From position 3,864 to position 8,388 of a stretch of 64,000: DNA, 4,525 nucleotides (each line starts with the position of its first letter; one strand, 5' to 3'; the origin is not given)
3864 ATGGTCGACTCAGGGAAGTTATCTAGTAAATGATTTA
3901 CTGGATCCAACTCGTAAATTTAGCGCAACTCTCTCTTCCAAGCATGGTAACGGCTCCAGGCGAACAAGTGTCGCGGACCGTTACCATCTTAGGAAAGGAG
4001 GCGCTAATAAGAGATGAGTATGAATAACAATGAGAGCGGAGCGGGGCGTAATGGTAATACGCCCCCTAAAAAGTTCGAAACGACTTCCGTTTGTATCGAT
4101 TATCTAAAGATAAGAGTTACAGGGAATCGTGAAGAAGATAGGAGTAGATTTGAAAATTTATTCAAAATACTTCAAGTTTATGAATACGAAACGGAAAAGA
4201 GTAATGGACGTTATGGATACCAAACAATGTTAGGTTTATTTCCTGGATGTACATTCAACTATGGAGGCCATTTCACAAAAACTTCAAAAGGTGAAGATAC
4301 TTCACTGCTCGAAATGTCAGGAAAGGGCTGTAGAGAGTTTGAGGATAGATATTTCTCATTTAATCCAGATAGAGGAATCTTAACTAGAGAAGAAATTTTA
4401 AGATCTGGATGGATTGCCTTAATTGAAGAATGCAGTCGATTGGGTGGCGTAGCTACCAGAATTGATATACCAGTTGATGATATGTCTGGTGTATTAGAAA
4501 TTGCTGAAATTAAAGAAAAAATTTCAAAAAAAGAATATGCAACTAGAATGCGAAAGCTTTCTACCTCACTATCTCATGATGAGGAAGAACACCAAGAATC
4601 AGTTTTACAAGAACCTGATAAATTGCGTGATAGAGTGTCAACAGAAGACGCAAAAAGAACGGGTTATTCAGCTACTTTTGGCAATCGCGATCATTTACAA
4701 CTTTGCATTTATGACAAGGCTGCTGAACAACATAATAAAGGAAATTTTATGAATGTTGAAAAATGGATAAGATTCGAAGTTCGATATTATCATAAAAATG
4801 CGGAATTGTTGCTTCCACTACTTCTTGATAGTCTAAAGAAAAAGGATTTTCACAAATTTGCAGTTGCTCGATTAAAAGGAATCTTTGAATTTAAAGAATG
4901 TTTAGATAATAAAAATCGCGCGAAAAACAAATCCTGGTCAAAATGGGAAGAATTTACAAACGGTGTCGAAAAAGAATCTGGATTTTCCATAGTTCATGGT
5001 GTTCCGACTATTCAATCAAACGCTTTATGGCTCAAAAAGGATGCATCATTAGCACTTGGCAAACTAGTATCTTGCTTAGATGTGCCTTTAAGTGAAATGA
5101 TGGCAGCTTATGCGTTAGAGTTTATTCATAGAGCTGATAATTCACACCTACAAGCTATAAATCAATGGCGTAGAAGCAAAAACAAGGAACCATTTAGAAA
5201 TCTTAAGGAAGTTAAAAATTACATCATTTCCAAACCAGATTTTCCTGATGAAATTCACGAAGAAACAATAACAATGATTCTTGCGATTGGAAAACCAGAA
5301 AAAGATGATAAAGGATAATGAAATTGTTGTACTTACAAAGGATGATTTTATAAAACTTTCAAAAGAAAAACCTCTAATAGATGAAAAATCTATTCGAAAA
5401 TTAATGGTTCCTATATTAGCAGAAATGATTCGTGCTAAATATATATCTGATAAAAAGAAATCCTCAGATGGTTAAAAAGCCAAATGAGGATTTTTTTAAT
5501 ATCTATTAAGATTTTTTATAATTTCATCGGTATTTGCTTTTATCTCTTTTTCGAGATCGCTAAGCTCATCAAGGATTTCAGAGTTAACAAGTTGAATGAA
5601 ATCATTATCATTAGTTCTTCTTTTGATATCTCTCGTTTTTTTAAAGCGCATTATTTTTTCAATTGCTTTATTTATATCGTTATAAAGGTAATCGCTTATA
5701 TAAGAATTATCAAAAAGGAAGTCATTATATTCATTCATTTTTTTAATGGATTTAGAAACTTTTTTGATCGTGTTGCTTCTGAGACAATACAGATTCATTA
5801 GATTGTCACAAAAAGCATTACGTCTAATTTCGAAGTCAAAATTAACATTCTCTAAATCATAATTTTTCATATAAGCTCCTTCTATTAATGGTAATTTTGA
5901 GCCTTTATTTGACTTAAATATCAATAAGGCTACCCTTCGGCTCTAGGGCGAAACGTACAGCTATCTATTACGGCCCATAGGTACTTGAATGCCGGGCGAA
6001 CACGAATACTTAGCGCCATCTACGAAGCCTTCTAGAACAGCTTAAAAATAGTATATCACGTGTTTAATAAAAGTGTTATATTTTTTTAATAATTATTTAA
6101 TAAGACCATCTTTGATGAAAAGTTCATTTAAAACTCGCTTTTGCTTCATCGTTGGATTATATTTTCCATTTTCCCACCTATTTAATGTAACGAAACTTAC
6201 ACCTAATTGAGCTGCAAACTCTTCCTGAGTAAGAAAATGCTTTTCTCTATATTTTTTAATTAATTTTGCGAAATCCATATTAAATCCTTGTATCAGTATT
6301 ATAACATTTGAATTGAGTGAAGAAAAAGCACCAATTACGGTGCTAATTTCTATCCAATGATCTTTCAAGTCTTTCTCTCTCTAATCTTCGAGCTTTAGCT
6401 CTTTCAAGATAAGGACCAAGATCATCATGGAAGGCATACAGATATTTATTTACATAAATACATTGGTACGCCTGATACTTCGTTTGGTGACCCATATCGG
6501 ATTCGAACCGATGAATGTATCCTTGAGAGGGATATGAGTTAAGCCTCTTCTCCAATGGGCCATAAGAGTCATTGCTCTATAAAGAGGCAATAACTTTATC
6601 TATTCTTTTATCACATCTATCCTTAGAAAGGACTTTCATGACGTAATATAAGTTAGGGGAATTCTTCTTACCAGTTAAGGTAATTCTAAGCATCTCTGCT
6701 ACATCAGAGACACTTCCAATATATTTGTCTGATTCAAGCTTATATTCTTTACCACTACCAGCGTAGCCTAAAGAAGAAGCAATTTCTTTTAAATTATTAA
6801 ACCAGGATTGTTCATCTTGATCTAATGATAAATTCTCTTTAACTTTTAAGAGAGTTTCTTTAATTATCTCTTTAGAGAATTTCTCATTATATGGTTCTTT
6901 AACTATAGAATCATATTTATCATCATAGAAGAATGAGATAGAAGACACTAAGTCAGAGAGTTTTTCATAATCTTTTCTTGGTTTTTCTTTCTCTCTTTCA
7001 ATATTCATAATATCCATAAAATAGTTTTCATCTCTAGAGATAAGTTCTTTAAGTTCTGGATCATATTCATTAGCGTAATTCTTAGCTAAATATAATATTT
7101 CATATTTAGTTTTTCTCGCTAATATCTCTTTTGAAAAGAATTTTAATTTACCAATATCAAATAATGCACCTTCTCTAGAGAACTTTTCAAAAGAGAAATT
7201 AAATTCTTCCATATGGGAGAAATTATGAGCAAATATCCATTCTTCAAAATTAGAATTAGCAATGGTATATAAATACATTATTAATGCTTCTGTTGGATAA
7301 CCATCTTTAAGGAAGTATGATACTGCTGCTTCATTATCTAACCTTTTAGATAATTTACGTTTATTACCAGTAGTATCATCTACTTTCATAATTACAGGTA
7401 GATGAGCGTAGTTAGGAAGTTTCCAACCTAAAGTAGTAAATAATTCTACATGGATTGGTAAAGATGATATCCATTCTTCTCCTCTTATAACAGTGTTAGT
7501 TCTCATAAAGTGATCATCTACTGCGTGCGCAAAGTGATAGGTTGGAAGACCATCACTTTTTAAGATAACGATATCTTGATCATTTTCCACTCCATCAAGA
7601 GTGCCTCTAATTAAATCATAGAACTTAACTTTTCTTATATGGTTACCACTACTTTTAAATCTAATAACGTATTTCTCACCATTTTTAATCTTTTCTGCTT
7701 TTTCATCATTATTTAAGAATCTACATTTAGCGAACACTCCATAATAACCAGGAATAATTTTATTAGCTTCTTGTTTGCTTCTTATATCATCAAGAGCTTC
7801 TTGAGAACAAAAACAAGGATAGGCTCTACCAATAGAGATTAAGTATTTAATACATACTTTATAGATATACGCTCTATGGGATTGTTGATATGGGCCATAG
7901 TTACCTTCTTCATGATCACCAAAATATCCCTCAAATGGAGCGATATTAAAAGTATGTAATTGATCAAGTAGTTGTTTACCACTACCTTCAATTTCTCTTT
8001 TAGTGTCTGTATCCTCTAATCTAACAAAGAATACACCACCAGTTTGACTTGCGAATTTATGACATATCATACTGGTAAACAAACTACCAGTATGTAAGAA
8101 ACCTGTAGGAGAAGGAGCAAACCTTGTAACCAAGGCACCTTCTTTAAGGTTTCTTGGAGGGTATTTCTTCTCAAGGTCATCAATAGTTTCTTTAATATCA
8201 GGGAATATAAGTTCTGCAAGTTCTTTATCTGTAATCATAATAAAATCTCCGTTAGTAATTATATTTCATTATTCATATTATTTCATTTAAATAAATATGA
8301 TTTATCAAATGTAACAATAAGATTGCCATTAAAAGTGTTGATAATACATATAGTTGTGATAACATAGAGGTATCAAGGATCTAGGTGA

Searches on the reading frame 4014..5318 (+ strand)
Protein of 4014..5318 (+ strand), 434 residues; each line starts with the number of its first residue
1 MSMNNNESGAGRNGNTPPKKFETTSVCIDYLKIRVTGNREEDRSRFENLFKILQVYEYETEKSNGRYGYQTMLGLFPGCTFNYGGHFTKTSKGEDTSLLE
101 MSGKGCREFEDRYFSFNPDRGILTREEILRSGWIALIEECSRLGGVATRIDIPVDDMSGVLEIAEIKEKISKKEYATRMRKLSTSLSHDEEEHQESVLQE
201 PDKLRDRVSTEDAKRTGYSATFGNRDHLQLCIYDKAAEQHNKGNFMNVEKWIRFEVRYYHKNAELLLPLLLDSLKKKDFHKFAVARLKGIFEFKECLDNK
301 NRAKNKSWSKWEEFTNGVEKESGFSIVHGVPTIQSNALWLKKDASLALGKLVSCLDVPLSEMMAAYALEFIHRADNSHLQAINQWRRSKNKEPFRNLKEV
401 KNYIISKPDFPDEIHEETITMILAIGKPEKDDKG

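Call 56: search_protein_families(library=pfam, proteins=[window:4014-5318:+], max_evalue=0.001)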
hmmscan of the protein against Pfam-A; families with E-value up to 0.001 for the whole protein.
window:4014-5318:+ (434 aa): 2 families
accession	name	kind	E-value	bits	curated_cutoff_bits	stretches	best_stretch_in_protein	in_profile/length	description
PF02486.25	Rep_trans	-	4.6e-25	88.8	29.6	1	147-348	3-182/201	Replication initiation factor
PF18106.7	Rol_Rep_N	-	4.1e-06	27.4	23.7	1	26-111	2-76/91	Rolling Circle replication initiation protein N-terminal domain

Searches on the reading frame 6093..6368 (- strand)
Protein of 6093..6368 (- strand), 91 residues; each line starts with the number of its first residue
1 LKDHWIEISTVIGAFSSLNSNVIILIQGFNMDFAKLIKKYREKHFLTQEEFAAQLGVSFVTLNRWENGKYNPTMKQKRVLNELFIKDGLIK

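Call 56: search_protein_families(library=pfam, proteins=[window:6093-6368:-], max_evalue=0.001)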
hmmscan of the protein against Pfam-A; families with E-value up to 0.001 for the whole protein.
window:6093-6368:- (91 aa): 3 families
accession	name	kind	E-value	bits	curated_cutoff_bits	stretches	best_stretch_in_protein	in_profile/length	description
PF01381.28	HTH_3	-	3.6e-12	46.6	23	1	37-75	1-39/55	Helix-turn-helix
PF13560.12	HTH_31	-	1.1e-06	29.3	27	1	33-73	2-43/64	Helix-turn-helix domain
PF12844.13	HTH_19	-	7.8e-06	26.1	30.2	1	35-73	2-40/64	Helix-turn-helix domain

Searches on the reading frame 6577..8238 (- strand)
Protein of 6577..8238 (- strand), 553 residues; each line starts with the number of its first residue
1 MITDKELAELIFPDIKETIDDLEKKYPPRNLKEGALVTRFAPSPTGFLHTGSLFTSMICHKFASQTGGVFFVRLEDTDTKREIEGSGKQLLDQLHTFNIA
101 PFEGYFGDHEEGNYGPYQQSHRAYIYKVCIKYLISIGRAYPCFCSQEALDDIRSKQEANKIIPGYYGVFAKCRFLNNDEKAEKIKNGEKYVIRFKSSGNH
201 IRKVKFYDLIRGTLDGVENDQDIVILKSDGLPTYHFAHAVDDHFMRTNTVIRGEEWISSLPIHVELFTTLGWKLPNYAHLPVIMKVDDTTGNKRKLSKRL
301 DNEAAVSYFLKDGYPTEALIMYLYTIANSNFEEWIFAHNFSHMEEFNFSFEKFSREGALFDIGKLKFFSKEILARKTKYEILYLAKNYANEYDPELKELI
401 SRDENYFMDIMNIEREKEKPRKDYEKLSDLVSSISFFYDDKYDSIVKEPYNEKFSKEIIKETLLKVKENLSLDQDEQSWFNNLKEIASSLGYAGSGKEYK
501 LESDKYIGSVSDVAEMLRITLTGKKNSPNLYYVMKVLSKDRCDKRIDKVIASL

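Call 8: search_protein_families(library=pfam, proteins=[window:6577-8238:-], max_evalue=10)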
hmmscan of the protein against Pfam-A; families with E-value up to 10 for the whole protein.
window:6577-8238:- (553 aa): 2 families
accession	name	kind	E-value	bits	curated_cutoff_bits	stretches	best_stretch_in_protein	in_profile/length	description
PF00749.27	tRNA-synt_1c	-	1.4e-61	208.6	23.4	1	36-365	2-312/314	tRNA synthetases class I (E and Q), catalytic domain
PF19269.4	Anticodon_2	-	9.4e-12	46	23.6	2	511-550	102-141/141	Anticodon binding domain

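Call 11: find_encoding_contigs(protein=window:6577-8238:-, flank=4000, max_places=8)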
Protein window:6577-8238:- (553 aa): no gene with exactly this product is on record in the collection.

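Call 27: find_related_loci(query=window:6577-8238:-, collection=metagenome_contigs, flank=5000)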
Query window:6577-8238:- (553 aa) in metagenome_contigs; peptide patterns used: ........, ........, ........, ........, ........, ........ (x = any residue, [..] = any of these).
379 stretches matched a pattern; 188 encode a relative of the query (tblastn E <= 1e-3); the best 80 are kept; 80 distinct loci.
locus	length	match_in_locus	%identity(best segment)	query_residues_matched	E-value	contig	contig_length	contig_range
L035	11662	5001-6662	70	1-553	0e+0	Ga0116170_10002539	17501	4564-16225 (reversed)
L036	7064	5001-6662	68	1-553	0e+0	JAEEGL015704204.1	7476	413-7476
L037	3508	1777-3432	70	1-553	0e+0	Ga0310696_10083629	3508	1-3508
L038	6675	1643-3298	69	1-552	0e+0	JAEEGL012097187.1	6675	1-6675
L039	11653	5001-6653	69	1-550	0e+0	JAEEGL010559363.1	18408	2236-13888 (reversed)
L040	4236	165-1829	67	1-553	0e+0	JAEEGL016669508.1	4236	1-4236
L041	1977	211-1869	67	1-551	0e+0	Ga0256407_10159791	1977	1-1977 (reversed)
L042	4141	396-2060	66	1-553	0e+0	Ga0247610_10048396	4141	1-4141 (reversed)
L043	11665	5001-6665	65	1-553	0e+0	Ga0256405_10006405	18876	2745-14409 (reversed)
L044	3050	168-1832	65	1-553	0e+0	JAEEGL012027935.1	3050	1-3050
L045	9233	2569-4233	65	1-553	0e+0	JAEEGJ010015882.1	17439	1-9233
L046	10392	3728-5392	65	1-553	0e+0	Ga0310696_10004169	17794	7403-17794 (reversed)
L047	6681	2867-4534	64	1-553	0e+0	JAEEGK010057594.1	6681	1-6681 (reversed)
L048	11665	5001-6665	65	1-553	0e+0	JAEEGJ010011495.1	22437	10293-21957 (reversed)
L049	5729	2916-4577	64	1-553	0e+0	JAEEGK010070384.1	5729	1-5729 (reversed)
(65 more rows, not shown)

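Call 38: find_related_loci(query=window:6577-8238:-, collection=genome_contigs, flank=3000)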
Query window:6577-8238:- (553 aa) in genome_contigs; peptide patterns used: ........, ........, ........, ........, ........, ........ (x = any residue, [..] = any of these).
379 stretches matched a pattern; 317 encode a relative of the query (tblastn E <= 1e-3); the best 80 are kept; 80 distinct loci.
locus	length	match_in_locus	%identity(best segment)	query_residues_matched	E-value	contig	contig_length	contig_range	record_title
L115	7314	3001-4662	72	1-553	0e+0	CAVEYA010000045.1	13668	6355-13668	bacterium isolate H07631-L1_cleanbin_000038 genome assembly, contig: Spades_H07631-L1_contig_3077, whole genome shotgun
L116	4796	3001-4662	72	1-553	0e+0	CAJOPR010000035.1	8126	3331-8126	uncultured Bacilli bacterium isolate Rumen_Coassembly_mag_592 genome assembly, contig: k87_8801426, whole genome shotgun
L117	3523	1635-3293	72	2-553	0e+0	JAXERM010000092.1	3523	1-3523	MAG: Bacilli bacterium isolate SUG2489 k141_249374, whole genome shotgun sequence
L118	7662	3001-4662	70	1-553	0e+0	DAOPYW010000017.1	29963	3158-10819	MAG TPA_asm: Bacilli bacterium isolate AMR_MDS_1304 NODE_1507_length_29963_cov_8.000033, whole genome shotgun sequence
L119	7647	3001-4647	70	1-548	0e+0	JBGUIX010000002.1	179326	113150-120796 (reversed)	MAG: Bacilli bacterium isolate ruminal_MAG_317 ruminal_MAG_317_contig_0002, whole genome shotgun sequence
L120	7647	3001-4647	70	1-548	0e+0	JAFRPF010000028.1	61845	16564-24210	MAG: Bacilli bacterium isolate RGIG2675 Goat_Omasum-3__c237630, whole genome shotgun sequence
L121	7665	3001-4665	70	1-553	0e+0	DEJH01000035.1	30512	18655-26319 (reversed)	MAG TPA_asm: Bacillales bacterium UBA2753 UBA2753_contig_21493, whole genome shotgun sequence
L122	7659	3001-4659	69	1-551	0e+0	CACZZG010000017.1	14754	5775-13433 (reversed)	MAG: uncultured Erysipelotrichaceae bacterium isolate RUG13091 genome assembly, contig: RUG13091_asm_17, whole genome sh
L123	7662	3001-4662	68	1-553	0e+0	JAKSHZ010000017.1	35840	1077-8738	MAG: Bacilli bacterium isolate Horse_feces8 MAG008_17, whole genome shotgun sequence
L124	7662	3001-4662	69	1-553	0e+0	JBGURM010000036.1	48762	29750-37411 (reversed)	MAG: Bacilli bacterium isolate ruminal_MAG_116 ruminal_MAG_116_contig_0037, whole genome shotgun sequence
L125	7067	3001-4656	69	1-553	0e+0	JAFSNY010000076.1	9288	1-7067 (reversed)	MAG: Bacilli bacterium isolate RGIG3315 Goat_Reticulum-5__c607355, whole genome shotgun sequence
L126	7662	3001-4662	69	1-553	0e+0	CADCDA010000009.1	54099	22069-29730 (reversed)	MAG: uncultured Erysipelotrichaceae bacterium isolate RUG14536 genome assembly, contig: RUG14536_asm_9, whole genome sho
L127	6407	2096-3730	69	2-545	0e+0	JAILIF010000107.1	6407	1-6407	MAG: Bacilli bacterium isolate RUI143 k141_10455975_flag=0_multi=9.9856_len=6407, whole genome shotgun sequence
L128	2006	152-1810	68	1-551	0e+0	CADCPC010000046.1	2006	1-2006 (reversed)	MAG: uncultured Erysipelotrichaceae bacterium isolate RUG14851 genome assembly, contig: RUG14851_asm_46, whole genome sh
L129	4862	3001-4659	66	1-553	0e+0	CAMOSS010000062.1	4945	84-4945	MAG: uncultured Bacillales bacterium isolate SRR873608_bin.169_metaWRAP_v1.3_MAG genome assembly, contig: NODE_60915_len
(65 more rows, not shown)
